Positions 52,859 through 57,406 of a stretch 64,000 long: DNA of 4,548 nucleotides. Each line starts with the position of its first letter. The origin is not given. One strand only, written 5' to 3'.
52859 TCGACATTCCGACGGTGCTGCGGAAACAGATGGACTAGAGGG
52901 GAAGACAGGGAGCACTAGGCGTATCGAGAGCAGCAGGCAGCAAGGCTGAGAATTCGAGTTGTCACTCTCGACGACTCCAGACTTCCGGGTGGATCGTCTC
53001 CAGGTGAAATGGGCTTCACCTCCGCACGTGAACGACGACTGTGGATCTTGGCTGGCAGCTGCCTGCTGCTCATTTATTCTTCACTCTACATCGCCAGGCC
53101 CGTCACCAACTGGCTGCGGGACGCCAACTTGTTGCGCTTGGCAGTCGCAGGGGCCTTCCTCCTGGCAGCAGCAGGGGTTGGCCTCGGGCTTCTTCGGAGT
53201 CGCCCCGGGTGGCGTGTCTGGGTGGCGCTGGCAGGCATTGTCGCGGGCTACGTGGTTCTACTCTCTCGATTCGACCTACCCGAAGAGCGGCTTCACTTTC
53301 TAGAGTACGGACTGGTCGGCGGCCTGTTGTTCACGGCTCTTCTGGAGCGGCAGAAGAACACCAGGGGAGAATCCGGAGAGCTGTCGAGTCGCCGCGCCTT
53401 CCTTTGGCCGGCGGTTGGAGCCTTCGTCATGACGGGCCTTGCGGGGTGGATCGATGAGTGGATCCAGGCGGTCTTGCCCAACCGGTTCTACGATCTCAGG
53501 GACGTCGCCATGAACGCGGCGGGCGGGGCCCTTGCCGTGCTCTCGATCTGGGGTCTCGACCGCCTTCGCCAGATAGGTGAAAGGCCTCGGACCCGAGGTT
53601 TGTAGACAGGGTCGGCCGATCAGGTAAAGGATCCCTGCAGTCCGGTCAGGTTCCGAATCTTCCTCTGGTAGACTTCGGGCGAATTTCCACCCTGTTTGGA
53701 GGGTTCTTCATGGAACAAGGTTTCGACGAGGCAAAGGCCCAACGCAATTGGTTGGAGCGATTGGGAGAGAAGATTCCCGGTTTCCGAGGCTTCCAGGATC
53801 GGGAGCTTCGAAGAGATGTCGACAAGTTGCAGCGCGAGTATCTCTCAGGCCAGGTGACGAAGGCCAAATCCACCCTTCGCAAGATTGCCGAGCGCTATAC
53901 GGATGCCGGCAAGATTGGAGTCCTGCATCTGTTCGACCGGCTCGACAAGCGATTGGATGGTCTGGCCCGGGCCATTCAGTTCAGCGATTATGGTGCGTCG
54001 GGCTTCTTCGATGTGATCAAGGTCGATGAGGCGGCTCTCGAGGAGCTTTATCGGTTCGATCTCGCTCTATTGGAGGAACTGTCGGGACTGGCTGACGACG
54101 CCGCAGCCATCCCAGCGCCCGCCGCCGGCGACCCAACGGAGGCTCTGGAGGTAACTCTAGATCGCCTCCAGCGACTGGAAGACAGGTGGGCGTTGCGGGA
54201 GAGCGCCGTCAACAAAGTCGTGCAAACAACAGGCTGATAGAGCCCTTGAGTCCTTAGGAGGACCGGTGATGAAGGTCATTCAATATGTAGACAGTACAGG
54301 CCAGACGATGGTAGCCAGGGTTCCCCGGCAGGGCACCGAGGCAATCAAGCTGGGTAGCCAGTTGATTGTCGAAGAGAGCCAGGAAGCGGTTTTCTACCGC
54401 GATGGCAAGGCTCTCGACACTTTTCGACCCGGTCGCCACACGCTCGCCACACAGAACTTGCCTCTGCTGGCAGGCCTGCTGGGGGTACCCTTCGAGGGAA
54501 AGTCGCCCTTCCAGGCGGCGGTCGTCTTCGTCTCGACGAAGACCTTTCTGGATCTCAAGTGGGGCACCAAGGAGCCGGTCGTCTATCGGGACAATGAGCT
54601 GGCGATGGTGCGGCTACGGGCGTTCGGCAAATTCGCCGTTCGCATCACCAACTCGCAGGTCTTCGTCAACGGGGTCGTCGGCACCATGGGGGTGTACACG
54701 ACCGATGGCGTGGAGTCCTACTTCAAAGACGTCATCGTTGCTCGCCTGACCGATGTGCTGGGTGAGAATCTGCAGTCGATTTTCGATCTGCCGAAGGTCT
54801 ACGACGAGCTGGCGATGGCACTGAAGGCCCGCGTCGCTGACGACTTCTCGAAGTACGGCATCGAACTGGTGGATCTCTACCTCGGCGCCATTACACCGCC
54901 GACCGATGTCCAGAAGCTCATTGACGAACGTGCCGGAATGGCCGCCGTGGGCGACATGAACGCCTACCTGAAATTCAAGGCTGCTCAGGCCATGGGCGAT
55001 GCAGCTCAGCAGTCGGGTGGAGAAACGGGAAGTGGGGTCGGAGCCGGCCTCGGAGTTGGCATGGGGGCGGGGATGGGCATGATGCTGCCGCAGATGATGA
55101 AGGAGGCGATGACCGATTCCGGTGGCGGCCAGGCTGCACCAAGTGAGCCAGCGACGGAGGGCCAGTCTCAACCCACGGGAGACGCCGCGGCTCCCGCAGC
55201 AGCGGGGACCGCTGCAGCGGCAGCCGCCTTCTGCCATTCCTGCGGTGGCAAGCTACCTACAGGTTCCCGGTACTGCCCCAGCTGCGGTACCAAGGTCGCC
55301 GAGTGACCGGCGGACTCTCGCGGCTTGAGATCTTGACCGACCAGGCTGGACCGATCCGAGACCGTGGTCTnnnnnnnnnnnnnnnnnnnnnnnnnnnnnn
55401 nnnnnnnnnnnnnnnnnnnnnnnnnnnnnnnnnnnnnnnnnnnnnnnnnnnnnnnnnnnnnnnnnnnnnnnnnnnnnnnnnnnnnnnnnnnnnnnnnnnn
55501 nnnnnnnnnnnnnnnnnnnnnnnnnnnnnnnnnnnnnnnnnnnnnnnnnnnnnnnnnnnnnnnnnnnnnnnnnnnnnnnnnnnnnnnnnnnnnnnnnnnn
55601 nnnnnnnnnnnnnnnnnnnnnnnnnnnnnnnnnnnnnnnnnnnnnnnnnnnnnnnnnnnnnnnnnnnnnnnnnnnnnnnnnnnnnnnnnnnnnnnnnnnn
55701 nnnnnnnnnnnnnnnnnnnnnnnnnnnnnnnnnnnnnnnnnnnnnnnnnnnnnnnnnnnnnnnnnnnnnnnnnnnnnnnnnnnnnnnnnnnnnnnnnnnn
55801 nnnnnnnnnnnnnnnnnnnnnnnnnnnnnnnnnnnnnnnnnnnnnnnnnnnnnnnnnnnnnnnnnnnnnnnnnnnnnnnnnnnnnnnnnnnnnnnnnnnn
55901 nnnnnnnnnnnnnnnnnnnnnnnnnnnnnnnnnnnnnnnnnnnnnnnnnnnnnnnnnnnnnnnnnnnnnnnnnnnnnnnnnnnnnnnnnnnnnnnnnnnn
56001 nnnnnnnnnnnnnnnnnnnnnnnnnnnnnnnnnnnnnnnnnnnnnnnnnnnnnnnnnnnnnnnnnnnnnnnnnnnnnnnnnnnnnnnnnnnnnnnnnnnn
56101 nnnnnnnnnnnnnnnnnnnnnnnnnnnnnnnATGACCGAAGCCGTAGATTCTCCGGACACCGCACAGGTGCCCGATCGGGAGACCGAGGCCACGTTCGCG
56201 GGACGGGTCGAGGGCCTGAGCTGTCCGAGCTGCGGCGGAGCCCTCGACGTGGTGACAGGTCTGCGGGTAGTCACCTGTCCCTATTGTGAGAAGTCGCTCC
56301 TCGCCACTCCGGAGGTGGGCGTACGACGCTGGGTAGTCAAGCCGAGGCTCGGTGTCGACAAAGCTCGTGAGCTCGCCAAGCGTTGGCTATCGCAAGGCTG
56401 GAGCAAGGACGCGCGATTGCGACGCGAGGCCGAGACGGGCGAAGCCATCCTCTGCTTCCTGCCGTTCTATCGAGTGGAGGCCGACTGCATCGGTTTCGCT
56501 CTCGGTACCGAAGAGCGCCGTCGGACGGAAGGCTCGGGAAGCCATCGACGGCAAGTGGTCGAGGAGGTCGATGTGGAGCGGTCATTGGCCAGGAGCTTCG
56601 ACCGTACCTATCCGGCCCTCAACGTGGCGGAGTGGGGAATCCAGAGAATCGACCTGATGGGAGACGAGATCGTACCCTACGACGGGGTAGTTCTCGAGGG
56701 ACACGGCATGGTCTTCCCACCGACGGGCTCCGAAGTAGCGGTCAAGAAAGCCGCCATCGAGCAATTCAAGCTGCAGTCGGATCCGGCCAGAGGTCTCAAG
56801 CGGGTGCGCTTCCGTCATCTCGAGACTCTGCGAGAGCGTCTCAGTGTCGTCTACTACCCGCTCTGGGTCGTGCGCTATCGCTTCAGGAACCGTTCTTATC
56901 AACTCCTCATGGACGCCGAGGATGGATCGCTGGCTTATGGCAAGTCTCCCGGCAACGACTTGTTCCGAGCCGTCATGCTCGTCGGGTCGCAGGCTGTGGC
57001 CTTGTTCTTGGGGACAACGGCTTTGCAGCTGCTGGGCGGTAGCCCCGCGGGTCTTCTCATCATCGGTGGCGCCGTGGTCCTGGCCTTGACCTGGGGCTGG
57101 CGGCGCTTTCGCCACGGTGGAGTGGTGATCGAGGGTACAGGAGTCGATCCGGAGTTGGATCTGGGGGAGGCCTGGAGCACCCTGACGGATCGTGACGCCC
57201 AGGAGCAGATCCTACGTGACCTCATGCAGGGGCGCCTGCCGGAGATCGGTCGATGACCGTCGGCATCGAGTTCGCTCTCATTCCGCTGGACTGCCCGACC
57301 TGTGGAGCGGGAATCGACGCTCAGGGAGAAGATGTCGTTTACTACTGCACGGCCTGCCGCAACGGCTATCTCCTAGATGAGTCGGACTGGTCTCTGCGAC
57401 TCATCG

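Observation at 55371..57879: Triad of tandem paralogous Zn-ribbon proteins with identical CxxC-x14-CxxC spacing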

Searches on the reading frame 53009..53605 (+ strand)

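Call 3: search_protein_families(library=pfam, proteins=[window:53009-53605:+], max_evalue=1)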
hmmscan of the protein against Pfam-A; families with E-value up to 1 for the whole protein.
window:53009-53605:+ (198 aa): 1 family
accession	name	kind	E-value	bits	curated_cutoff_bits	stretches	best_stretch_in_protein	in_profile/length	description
PF04892.17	VanZ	-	7.9e-07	30.2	30.1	1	95-180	60-122/126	VanZ like family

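Call 4: search_protein_families(library=ncbifam, proteins=[window:53009-53605:+], max_evalue=1)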
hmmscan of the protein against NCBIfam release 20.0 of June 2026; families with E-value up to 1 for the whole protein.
window:53009-53605:+ (198 aa): 2 families
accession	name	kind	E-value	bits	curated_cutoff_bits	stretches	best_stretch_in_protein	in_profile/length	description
NF037970.1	vanZ_1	subfamily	4.4e-06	27.3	20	1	94-173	44-109/109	VanZ family protein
NF005409.0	PRK06965.1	equivalog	0.31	9.4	1035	1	10-82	38-108/587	acetolactate synthase 3 catalytic subunit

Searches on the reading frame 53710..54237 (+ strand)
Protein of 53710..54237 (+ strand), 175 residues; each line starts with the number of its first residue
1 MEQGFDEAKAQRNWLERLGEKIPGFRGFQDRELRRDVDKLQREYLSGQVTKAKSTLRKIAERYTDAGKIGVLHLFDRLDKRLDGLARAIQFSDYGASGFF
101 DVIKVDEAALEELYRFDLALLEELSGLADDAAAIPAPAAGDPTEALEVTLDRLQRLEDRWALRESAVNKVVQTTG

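Call 3: search_protein_families(library=pfam, proteins=[window:53710-54237:+], max_evalue=1)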
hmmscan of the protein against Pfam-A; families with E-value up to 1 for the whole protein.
window:53710-54237:+ (175 aa): 2 families
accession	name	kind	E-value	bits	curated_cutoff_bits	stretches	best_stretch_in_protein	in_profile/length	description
PF13174.12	TPR_6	-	0.09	13.9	26.3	1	46-64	13-31/33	Tetratricopeptide repeat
PF19566.4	Snx8_BAR_dom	-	0.12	12.2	27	1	28-87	8-62/258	Sorting nexin 8/Mvp1 BAR domain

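Call 4: search_protein_families(library=ncbifam, proteins=[window:53710-54237:+], max_evalue=1)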
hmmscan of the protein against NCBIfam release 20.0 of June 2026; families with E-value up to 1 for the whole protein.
window:53710-54237:+ (175 aa): 1 family
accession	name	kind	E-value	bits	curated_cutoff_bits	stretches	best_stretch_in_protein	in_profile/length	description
NF047596.1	LIMLP_15305_fam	equivalog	5.7e-11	42.6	210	1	30-159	34-165/175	LIMLP_15305 family protein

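Call 9: search_protein_families(library=padloc, proteins=[window:53710-54237:+], max_evalue=0.1)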
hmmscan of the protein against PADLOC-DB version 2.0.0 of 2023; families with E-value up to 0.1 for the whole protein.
window:53710-54237:+ (175 aa): 0 families

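Call 10: search_protein_families(library=phrogs, proteins=[window:53710-54237:+], max_evalue=0.1)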
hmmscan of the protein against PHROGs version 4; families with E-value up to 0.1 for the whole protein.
window:53710-54237:+ (175 aa): 0 families

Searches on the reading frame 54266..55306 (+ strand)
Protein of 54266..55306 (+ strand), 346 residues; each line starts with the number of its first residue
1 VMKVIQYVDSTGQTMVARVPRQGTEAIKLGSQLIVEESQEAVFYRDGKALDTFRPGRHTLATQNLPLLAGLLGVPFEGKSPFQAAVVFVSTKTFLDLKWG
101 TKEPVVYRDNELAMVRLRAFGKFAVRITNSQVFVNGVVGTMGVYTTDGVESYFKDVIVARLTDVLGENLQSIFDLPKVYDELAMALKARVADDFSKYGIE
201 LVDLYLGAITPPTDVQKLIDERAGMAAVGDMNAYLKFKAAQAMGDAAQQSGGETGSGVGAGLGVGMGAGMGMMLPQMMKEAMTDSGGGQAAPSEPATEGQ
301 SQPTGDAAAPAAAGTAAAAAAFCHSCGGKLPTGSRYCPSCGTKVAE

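Call 3: search_protein_families(library=pfam, proteins=[window:54266-55306:+], max_evalue=1)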
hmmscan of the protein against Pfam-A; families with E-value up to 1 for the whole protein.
window:54266-55306:+ (346 aa): 11 families
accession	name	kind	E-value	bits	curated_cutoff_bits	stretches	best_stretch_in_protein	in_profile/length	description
PF13421.11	Band_7_1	-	3.1e-58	197.3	24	1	18-226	3-210/211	SPFH domain-Band 7 family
PF01145.31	Band_7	-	2.8e-12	47.5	23.6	1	34-236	2-166/176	SPFH domain / Band 7 family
PF13240.11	Zn_Ribbon_1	-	1.9e-05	24.8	25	1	322-344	1-23/23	zinc-ribbon domain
PF12773.13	DZR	-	0.00048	20.7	27.3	1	321-344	13-34/45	Double zinc ribbon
PF17032.10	Zn_ribbon_15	-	0.0037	18.5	28.9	1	320-341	52-73/73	zinc-ribbon family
PF18912.6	DZR_2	-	0.0053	17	27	1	316-345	17-47/56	Double zinc ribbon domain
PF24463.1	DUF7577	-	0.0055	16.7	28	1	333-343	1-11/27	Domain of unknown function (DUF7577)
PF13920.12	zf-C3HC4_3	-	0.11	12.8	27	1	321-344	24-46/49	Zinc finger, C3HC4 type (RING finger)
PF14803.11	Zn_ribbon_Nudix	-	0.2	12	25.6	0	335-345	1-11/34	Nudix N-terminal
PF11682.14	Zn_ribbon_11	-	0.34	11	24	1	322-343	7-27/37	Probable zinc-ribbon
PF13248.11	Zn_ribbon_3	-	0.55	10.2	27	0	323-343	5-25/26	zinc-ribbon domain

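Call 4: search_protein_families(library=ncbifam, proteins=[window:54266-55306:+], max_evalue=1)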
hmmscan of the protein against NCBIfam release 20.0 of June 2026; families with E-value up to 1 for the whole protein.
window:54266-55306:+ (346 aa): 2 families
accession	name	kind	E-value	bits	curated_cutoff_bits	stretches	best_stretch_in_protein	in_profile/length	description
NF045510.1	4Cys_prefix_kin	domain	0.00038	20.6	24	1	331-343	13-25/26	4-Cys prefix domain-containing protein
NF049953.1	ribbon_DG_selen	exception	0.1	12.5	130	1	314-343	141-170/172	zinc ribbon-containing (seleno)protein DG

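Call 9: search_protein_families(library=padloc, proteins=[window:54266-55306:+], max_evalue=0.1)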
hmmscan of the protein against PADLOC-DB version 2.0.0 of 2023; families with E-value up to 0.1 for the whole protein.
window:54266-55306:+ (346 aa): 0 families

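Call 10: search_protein_families(library=phrogs, proteins=[window:54266-55306:+], max_evalue=0.1)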
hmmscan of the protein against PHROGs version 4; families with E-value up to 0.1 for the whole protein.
window:54266-55306:+ (346 aa): 7 families
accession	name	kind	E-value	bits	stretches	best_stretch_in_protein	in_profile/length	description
phrog_200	-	other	5.4e-06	26.8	1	143-223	191-270/379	lipoprotein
phrog_16989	-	moron, auxiliary metabolic gene and host takeover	0.0092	17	1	321-342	7-28/122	membrane protein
phrog_2546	-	unknown function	0.019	16.2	1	322-345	2-25/180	-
phrog_19315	-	unknown function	0.03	14.3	1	324-343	291-310/348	-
phrog_10714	-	unknown function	0.035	15.4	1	313-344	66-99/109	-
phrog_13808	-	unknown function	0.036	15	1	255-321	105-172/206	-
phrog_38469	-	unknown function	0.058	14.1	1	284-344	173-237/272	-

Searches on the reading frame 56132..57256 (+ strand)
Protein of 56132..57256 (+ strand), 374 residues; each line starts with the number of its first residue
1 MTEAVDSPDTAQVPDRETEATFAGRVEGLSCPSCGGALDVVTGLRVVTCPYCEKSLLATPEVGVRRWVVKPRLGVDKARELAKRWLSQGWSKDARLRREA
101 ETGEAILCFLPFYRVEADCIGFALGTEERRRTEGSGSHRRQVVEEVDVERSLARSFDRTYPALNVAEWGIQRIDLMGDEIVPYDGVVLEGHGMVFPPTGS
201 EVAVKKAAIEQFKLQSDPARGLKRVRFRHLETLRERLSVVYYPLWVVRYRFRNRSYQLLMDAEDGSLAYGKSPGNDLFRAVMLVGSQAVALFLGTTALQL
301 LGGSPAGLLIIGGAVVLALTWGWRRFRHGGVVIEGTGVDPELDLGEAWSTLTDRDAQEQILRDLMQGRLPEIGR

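Call 3: search_protein_families(library=pfam, proteins=[window:56132-57256:+], max_evalue=1)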
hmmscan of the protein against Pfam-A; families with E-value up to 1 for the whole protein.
window:56132-57256:+ (374 aa): 7 families
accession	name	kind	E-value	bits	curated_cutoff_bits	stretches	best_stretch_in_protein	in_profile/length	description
PF24460.1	DUF7575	-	0.0068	16.2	28.5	1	27-39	2-14/28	Domain of unknown function (DUF7575)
PF23548.1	Zn_ribbon_FGT1_2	-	0.0087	16.1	27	1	29-56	3-30/35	FORGETTER1 second zinc ribbon domain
PF23454.1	Zn_ribbon_Brz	-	0.057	14.5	27.9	0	43-56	2-15/58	Transcriptional regulator Brz zinc beta ribbon domain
PF09466.15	Yqai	-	0.095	13.5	20.2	1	169-190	19-40/66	Hypothetical protein Yqai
PF06221.18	zf-C2HC5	-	0.19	12.2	25.8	1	30-61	19-49/54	Putative zinc finger motif, C2HC5-type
PF22747.2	Zn_ribbon_DUF2089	-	0.37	11.4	27.6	0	31-40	1-10/32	DUF2089 zinc ribbon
PF13248.11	Zn_ribbon_3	-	1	9.4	27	0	29-54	3-24/26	zinc-ribbon domain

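Call 4: search_protein_families(library=ncbifam, proteins=[window:56132-57256:+], max_evalue=1)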
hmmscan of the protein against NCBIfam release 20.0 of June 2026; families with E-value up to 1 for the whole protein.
window:56132-57256:+ (374 aa): 1 family
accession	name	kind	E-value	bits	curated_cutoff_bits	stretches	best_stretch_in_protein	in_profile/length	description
NF001607.0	PRK00398.1-4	equivalog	0.71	9.6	89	0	31-67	12-49/53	DNA-directed RNA polymerase subunit P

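Call 9: search_protein_families(library=padloc, proteins=[window:56132-57256:+], max_evalue=0.1)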
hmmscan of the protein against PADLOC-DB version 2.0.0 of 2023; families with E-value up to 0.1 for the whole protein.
window:56132-57256:+ (374 aa): 0 families

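Call 10: search_protein_families(library=phrogs, proteins=[window:56132-57256:+], max_evalue=0.1)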
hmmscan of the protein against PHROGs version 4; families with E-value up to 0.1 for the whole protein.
window:56132-57256:+ (374 aa): 2 families
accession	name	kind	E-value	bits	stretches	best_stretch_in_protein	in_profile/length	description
phrog_13234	-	unknown function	0.0051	17.5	1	31-54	14-34/37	-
phrog_9188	-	unknown function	0.016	16.4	1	29-55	39-63/70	-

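Call 11: find_homologous_proteins(query=window:56132-57256:+)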
Query window:56132-57256:+ (374 aa): 405 proteins with E <= 0.001 among 8000 candidates; the best 120 are listed.
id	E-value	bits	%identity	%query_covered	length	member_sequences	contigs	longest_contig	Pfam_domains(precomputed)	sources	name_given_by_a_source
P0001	2.7e-243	825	97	100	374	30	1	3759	-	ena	-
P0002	1.3e-226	770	90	100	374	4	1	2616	-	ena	-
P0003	7.7e-208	708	82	100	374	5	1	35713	-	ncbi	-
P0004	5.0e-207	705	82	100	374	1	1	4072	-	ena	-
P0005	1.3e-206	704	81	100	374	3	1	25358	-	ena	-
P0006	5.1e-202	689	80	99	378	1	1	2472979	-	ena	-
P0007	6.8e-202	688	80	100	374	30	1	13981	-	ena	-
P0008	1.4e-201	687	80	99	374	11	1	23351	-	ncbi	-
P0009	2.6e-199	680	79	100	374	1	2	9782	-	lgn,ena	-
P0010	7.2e-199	678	79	100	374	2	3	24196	-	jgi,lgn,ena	jgi:hypothetical protein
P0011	6.0e-194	662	77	100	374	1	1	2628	-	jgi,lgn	jgi:hypothetical protein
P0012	1.3e-192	658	76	100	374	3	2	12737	-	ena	-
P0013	1.5e-147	510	61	100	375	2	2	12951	-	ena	-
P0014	7.5e-147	507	60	100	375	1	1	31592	-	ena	-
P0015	1.4e-145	503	83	71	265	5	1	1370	-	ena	-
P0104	1.7e-130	453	59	90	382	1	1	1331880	-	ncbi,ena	-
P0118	3.3e-127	443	58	90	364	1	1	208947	-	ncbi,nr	ncbi:MAG: hypothetical protein GY769_09495 [bacterium]|nr:hypothetical protein [bacterium]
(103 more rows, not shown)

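Call 13: search_solved_structures(query=window:56132-57256:+, max_evalue=10)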
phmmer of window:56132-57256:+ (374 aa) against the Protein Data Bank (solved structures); distinct sequences matched with E-value up to 10: 12.
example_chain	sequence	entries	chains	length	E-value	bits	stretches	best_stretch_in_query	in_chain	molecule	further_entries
4qiw_P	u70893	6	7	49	0.2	13.8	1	30-67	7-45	DNA-directed RNA polymerase subunit P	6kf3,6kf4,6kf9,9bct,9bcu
2aeh_A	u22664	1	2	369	0.39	12.8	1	60-126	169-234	Focal adhesion kinase 1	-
2j0m_A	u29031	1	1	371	0.4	12.8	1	60-126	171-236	FOCAL ADHESION KINASE 1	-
2al6_A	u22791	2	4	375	0.41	12.8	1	60-126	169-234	Focal adhesion kinase 1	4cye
6cb0_A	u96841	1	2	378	0.41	12.8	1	60-126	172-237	Focal adhesion kinase 1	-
7qep_D7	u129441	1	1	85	0.83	11.8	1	17-54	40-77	40S RIBOSOMAL PROTEIN S27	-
2j0k_A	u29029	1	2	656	0.9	11.7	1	60-126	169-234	FOCAL ADHESION KINASE 1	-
2j0j_A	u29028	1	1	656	0.9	11.7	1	60-126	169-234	FOCAL ADHESION KINASE 1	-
6ty3_A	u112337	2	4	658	0.91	11.7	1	60-126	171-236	Focal adhesion kinase 1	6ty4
4ny0_D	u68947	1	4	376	1.1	11.4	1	60-126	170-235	Focal adhesion kinase 1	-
2bx9_A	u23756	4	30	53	1.6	10.9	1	21-54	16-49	TRYPTOPHAN RNA-BINDING ATTENUATOR PROTEIN-INHIBITORY PROTEIN | Anti-TRAP regulator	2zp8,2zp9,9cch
9l9p_A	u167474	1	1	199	2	10.5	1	275-320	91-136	Putative tail assembly protein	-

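Call 31: find_encoding_contigs(protein=P0104, flank=8000, max_places=2)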
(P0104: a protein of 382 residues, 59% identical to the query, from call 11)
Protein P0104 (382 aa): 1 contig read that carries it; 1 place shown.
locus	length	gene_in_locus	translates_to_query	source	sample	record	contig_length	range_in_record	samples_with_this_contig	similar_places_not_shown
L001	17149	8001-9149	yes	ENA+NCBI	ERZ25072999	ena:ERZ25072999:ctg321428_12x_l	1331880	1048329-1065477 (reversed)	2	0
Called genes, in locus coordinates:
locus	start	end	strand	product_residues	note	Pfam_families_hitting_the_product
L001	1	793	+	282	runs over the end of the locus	PF08478:POTRA_1 (weak)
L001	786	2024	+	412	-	PF02491:SHS2_FTSA, PF06723:MreB_Mbl, PF14450:FtsA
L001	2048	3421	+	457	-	PF00091:Tubulin, PF12327:FtsZ_C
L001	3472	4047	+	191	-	PF04892:VanZ-LLP1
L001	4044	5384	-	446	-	PF01011:PQQ (faint), PF13360:PQQ_2, PF13570:Beta-prop_ACSF4 (weak)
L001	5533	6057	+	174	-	-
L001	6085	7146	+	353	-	PF13421:Band_7_1, PF01145:Band_7, PF13240:Zn_Ribbon_1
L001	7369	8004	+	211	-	-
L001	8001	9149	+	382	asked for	-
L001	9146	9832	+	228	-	-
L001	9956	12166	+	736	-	PF00676:E1_dh, PF02775:TPP_enzyme_C (faint), PF13292:DXP_synthase_N (weak), PF02779:Transket_pyr, PF02780:Transketolase_C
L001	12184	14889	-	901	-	PF05569:Peptidase_M56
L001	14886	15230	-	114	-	PF03965:Penicillinase_R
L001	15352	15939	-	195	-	-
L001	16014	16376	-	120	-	-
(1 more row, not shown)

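Call 32: find_encoding_contigs(protein=P0118, flank=8000, max_places=2)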
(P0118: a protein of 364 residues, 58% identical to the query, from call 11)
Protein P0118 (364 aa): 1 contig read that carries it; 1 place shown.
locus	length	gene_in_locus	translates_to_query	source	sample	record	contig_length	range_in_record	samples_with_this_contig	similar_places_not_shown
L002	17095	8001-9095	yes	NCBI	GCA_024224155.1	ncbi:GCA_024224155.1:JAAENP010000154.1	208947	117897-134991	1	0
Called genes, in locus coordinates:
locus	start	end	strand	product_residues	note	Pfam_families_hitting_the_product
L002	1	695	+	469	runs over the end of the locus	PF01225:Mur_ligase, PF08245:Mur_ligase_M, PF02875:Mur_ligase_C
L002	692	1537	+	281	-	PF08478:POTRA_1 (weak)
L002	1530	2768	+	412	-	PF02491:SHS2_FTSA, PF06723:MreB_Mbl, PF14450:FtsA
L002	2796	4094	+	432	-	PF00091:Tubulin, PF12327:FtsZ_C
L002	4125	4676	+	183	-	PF04892:VanZ-LLP1 (weak)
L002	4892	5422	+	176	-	PF11008:DUF2846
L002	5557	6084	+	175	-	-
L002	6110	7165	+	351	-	PF13421:Band_7_1, PF01145:Band_7, PF13240:Zn_Ribbon_1 (weak)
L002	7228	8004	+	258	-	-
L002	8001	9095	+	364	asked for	-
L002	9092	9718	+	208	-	-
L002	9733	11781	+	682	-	PF00676:E1_dh, PF02775:TPP_enzyme_C (faint), PF13292:DXP_synthase_N (weak), PF02779:Transket_pyr, PF02780:Transketolase_C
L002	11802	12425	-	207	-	-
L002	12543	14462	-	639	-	PF03485:Arg_tRNA_synt_N, PF00750:tRNA-synt_1d, PF05746:DALR_1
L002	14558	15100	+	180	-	PF01661:Macro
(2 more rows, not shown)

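Call 89: search_solved_structures(query=A2, max_evalue=1)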
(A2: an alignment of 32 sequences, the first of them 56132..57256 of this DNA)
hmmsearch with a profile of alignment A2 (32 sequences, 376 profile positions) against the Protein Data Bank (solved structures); distinct sequences matched with E-value up to 1: 12.
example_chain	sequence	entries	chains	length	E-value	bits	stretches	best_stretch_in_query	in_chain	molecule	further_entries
2aeh_A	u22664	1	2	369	0.18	13.6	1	62-128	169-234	Focal adhesion kinase 1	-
2j0m_A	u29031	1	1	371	0.18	13.6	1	62-128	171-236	FOCAL ADHESION KINASE 1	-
2al6_A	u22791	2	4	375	0.18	13.6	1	62-128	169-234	Focal adhesion kinase 1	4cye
6cb0_A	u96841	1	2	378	0.19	13.6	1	62-128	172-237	Focal adhesion kinase 1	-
4qiw_P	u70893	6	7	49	0.24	13.2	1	32-62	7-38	DNA-directed RNA polymerase subunit P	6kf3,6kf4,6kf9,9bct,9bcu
5xyi_b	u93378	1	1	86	0.38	12.6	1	16-60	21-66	40S ribosomal protein S27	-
2j0k_A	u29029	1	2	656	0.4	12.5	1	62-128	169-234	FOCAL ADHESION KINASE 1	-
2j0j_A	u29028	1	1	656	0.4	12.5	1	62-128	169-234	FOCAL ADHESION KINASE 1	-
6ty3_A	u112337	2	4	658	0.4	12.5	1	62-128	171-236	Focal adhesion kinase 1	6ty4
3g4s_Z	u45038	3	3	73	0.82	11.5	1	19-57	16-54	50S ribosomal protein L37Ae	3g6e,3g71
1s72_Z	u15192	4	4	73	0.82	11.5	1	19-57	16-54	50S ribosomal protein L37Ae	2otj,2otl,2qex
4ny0_D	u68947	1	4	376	0.91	11.3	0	62-128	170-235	Focal adhesion kinase 1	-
